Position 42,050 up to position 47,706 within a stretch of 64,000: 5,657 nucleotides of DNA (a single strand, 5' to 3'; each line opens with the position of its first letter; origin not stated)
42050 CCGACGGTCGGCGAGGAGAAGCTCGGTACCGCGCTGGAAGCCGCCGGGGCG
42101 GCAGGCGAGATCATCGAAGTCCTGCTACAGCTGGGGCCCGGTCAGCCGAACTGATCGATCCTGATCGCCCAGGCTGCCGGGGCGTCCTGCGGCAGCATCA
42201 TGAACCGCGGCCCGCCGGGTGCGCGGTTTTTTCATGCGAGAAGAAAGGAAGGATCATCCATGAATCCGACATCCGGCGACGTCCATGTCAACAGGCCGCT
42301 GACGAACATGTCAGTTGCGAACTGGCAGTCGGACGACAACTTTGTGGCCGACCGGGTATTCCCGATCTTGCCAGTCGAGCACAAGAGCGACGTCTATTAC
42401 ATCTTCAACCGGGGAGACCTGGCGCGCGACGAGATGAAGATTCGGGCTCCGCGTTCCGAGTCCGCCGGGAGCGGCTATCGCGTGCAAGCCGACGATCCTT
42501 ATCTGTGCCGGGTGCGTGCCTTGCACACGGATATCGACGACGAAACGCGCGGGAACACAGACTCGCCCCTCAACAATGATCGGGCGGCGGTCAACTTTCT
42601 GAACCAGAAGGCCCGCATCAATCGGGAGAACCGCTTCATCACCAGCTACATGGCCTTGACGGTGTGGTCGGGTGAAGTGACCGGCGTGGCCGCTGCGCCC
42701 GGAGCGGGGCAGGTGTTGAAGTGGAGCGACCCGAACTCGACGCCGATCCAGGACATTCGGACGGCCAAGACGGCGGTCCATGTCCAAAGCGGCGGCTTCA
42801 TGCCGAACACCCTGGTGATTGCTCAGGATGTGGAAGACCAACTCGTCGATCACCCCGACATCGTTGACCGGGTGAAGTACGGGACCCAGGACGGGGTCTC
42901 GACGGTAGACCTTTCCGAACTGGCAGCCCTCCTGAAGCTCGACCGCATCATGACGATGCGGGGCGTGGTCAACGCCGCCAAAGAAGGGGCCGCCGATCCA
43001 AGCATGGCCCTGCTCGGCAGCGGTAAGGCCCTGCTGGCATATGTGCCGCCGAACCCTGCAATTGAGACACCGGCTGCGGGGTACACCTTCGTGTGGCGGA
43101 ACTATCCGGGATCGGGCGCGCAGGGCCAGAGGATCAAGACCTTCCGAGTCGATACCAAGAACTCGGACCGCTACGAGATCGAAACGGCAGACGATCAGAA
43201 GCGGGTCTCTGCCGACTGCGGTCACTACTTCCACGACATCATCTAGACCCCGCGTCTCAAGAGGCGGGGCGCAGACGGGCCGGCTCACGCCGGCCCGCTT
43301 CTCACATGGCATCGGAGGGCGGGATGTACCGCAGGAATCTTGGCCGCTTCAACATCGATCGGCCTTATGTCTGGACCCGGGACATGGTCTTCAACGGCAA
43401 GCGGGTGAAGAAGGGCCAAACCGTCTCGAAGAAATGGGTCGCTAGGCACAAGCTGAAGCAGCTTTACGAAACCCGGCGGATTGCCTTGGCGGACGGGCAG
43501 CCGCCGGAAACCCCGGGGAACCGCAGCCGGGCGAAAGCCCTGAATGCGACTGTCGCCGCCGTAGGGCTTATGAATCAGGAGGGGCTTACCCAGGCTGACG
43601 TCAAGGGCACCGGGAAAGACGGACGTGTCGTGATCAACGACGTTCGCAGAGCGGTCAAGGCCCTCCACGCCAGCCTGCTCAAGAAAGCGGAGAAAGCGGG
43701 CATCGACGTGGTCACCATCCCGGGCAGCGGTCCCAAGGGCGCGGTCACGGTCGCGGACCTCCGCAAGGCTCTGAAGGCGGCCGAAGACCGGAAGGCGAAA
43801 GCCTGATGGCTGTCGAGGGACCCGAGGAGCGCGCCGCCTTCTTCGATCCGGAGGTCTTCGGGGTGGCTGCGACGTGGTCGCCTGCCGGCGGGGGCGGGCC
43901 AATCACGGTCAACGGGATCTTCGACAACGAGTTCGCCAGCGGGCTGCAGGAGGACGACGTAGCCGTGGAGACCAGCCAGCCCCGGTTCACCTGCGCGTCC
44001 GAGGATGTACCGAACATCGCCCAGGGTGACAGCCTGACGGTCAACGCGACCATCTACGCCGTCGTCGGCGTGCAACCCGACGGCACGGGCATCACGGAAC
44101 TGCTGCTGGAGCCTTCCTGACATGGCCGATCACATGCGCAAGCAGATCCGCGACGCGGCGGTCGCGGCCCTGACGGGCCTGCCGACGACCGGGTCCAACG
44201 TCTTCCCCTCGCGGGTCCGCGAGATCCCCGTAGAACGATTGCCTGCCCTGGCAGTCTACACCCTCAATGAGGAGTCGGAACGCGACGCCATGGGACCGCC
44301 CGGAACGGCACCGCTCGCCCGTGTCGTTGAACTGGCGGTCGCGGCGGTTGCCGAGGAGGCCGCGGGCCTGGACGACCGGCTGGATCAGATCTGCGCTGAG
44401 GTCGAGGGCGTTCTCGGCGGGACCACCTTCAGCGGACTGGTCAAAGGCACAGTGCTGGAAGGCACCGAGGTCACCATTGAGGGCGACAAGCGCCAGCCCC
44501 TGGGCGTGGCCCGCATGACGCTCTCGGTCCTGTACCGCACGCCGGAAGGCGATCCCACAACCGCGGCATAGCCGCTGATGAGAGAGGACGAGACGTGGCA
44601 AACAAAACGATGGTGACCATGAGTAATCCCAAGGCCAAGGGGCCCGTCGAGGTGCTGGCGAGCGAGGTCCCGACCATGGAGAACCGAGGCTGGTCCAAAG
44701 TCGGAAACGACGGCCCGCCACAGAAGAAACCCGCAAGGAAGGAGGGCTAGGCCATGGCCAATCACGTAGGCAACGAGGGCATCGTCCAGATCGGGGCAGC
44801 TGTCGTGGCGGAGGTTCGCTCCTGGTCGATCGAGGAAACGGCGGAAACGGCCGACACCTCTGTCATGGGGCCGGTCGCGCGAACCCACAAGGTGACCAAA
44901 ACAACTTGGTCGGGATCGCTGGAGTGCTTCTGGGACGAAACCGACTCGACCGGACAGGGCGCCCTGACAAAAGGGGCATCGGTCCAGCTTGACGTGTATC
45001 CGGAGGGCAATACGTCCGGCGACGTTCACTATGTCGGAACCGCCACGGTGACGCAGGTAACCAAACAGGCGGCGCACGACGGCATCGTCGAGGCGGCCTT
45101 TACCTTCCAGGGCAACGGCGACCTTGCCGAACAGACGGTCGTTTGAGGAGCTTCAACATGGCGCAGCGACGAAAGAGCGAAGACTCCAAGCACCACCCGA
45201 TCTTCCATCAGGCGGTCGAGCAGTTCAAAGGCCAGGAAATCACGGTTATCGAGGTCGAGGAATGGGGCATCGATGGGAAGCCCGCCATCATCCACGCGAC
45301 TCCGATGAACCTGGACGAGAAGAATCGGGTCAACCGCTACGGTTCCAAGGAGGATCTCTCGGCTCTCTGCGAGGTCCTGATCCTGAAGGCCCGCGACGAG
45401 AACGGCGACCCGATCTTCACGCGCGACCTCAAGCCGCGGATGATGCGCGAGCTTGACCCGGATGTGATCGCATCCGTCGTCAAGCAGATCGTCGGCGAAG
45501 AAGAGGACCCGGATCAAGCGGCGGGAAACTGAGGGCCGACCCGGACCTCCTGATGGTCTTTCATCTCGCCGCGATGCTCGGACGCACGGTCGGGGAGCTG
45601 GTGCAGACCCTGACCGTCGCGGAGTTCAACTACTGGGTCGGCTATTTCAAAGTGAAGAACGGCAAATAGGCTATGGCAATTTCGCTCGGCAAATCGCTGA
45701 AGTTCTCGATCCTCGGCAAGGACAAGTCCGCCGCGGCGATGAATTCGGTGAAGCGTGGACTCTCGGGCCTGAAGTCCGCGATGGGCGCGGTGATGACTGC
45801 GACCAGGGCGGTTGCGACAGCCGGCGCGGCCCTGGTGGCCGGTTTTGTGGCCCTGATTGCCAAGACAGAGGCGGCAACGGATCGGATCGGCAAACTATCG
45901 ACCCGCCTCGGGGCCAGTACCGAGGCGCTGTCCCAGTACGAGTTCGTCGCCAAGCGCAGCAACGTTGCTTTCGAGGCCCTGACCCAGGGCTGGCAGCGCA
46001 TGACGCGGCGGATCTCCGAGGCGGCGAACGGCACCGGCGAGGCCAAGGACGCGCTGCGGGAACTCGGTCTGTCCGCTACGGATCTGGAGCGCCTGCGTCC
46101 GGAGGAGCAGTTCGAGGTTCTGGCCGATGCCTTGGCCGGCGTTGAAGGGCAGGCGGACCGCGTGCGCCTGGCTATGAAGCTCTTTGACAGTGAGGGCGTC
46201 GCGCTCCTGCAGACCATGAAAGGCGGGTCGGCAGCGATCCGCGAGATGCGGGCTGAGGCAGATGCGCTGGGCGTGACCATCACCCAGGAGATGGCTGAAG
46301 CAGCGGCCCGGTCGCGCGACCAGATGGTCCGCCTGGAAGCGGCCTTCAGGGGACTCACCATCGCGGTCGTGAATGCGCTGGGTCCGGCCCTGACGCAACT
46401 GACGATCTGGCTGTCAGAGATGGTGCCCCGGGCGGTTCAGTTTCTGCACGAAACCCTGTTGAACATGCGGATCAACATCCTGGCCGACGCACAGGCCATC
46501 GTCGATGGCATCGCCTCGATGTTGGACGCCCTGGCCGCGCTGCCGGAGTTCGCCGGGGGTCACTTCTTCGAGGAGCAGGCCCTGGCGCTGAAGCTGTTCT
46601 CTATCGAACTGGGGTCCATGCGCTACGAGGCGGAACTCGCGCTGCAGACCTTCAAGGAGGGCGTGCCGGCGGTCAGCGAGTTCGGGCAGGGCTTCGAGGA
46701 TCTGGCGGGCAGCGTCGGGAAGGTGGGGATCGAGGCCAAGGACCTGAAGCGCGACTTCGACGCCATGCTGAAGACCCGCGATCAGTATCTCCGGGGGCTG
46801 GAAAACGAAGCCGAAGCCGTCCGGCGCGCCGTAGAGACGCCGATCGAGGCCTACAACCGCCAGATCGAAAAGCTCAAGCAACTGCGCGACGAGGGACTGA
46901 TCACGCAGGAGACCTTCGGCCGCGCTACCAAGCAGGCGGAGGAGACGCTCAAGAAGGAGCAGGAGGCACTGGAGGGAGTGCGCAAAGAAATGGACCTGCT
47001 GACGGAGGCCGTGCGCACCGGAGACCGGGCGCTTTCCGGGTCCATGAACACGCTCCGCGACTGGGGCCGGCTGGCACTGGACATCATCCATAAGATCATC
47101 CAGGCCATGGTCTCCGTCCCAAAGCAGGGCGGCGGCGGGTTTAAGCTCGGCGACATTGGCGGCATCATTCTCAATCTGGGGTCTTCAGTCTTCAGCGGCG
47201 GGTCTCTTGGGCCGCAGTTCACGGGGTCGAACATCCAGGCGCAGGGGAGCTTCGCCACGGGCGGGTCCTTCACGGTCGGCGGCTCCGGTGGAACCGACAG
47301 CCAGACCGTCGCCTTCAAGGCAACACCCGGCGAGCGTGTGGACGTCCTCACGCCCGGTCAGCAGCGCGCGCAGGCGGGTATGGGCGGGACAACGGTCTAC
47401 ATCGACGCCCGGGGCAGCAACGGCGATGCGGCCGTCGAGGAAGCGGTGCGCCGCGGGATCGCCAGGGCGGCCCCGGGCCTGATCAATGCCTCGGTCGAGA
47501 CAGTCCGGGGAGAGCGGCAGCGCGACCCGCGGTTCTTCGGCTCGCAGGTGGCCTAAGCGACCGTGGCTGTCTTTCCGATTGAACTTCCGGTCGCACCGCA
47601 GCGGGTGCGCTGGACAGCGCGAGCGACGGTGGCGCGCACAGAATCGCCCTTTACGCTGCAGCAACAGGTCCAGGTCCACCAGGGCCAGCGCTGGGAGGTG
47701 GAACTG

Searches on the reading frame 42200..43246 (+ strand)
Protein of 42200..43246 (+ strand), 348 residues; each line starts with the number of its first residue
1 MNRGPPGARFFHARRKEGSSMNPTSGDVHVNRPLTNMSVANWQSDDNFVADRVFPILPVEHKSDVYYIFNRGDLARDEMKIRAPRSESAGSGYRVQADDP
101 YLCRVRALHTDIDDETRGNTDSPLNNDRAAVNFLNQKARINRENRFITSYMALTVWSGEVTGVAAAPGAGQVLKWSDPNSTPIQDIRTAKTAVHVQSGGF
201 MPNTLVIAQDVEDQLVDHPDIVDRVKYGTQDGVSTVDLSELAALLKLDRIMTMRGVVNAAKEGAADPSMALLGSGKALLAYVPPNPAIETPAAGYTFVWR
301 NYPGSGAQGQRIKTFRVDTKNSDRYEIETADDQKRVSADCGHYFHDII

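Call 33: search_protein_families(library=phrogs, proteins=[window:42200-43246:+], max_evalue=0.00001)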
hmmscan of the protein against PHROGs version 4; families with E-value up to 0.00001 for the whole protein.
window:42200-43246:+ (348 aa): 3 families
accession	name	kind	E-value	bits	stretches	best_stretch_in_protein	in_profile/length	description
phrog_1005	-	head and packaging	1e-72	246.1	1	21-348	3-314/315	major head protein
phrog_1650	-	head and packaging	1.4e-08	35.5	1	148-223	134-208/300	major head protein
phrog_29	-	head and packaging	8e-08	32.8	1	173-245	189-259/439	major head protein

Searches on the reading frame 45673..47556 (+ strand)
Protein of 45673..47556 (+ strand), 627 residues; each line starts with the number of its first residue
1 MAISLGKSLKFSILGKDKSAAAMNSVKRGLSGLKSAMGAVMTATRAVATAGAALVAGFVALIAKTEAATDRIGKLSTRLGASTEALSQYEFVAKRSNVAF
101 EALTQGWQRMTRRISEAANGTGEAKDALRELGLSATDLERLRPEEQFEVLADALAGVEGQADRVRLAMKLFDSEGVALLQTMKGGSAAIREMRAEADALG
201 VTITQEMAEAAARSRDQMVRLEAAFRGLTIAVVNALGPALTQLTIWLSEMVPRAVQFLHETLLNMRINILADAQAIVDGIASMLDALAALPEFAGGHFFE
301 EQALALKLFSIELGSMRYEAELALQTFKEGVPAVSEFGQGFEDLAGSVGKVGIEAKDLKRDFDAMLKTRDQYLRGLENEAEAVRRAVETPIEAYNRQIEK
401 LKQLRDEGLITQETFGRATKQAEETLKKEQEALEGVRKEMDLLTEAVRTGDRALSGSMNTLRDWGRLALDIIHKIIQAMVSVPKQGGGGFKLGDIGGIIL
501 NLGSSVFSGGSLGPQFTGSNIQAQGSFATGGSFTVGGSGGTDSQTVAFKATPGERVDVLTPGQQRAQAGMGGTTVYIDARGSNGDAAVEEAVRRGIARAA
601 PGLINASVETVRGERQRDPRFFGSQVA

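Call 33: search_protein_families(library=phrogs, proteins=[window:45673-47556:+], max_evalue=0.00001)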
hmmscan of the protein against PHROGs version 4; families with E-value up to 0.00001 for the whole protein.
window:45673-47556:+ (627 aa): 16 families
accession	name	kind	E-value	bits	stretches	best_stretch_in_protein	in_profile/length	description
phrog_9483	-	tail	2.2e-46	159.7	1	16-260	14-260/657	tail length tape measure protein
phrog_8462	-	tail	1.3e-39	137.5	2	21-286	24-275/672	tail length tape measure protein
phrog_13338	-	unknown function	1.8e-31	110.2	1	17-455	14-400/903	-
phrog_8125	-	tail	1.1e-29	104.9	1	29-286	57-305/578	tail length tape measure protein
phrog_2854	-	tail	3.5e-26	93.2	1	30-431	42-460/855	tail length tape measure protein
phrog_9388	-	unknown function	4.3e-16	59.8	1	32-252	20-239/615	-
phrog_9570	-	tail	4.9e-16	59.8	1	17-272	57-307/689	tail length tape measure protein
phrog_2276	-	tail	1.6e-11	44.6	1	3-248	31-284/673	tail length tape measure protein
phrog_3336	-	tail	1.9e-10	41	1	519-571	942-998/1051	tail length tape measure protein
phrog_3654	-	unknown function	2.5e-09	37.7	1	17-430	94-501/577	-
phrog_3981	-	tail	2.7e-09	37.7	1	21-475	27-467/584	tail length tape measure protein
phrog_33680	-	unknown function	1.7e-08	34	1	37-240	291-493/726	-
phrog_22443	-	unknown function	9.3e-08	31.6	1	19-248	17-252/1064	-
phrog_12506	-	tail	1e-06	29.4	1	14-139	13-131/218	tail length tape measure protein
phrog_1533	-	tail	2.4e-06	26.4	1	118-249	422-565/1688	tail length tape measure protein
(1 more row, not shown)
